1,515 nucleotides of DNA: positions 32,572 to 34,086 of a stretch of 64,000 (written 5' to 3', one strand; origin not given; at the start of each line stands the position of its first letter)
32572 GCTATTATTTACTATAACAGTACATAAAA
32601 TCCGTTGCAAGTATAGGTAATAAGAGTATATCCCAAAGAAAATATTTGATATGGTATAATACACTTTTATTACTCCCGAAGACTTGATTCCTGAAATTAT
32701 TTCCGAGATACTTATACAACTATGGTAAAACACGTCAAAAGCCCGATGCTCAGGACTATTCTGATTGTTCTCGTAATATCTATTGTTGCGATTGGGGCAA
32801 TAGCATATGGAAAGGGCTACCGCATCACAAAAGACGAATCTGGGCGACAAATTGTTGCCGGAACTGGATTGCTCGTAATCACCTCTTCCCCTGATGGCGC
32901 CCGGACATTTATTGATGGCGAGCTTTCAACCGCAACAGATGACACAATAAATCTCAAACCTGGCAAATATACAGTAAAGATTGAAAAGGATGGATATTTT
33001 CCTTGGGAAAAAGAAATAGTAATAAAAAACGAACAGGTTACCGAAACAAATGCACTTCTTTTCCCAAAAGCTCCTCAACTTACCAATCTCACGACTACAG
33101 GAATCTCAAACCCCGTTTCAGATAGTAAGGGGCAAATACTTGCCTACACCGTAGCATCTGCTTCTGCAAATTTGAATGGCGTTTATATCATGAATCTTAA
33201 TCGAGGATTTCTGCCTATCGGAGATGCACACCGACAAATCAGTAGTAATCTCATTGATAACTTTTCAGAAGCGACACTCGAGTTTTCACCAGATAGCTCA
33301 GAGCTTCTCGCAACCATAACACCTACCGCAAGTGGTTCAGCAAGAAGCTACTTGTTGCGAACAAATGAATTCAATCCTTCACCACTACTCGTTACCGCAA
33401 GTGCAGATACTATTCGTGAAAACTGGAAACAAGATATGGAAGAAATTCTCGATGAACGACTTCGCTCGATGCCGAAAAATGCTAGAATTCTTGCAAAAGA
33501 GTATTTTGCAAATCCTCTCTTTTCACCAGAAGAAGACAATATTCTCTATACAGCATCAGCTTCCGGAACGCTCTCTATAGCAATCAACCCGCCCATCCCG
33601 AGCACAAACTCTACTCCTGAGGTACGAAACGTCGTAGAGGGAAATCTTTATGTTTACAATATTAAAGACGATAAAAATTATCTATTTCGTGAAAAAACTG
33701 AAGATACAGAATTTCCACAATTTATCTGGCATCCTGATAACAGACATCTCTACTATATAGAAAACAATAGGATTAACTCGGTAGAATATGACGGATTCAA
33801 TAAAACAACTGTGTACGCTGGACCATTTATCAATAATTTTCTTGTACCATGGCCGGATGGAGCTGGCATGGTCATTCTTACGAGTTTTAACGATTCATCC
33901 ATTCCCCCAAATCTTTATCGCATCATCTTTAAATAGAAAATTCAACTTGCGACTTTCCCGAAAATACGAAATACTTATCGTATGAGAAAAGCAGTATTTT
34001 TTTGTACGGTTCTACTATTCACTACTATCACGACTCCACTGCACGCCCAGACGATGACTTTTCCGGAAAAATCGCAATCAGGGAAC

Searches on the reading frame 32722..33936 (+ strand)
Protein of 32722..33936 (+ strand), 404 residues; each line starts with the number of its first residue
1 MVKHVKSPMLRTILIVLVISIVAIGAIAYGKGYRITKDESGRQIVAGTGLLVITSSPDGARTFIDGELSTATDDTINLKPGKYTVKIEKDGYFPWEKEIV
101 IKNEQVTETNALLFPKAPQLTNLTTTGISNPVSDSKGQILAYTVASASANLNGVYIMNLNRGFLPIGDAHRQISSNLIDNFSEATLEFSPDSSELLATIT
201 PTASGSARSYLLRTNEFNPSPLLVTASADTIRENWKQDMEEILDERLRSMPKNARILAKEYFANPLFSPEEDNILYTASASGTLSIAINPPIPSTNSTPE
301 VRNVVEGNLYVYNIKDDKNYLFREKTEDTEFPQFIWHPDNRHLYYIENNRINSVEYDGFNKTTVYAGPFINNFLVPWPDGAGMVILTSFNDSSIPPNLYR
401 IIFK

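Call 19: search_protein_families(library=pfam, proteins=[window:32722-33936:+], max_evalue=0.00001)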
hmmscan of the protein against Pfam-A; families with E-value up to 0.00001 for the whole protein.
window:32722-33936:+ (404 aa): 1 family
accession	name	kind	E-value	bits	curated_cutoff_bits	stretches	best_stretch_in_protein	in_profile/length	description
PF08308.17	PEGA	-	4.9e-12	46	20.8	1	49-111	2-65/71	PEGA domain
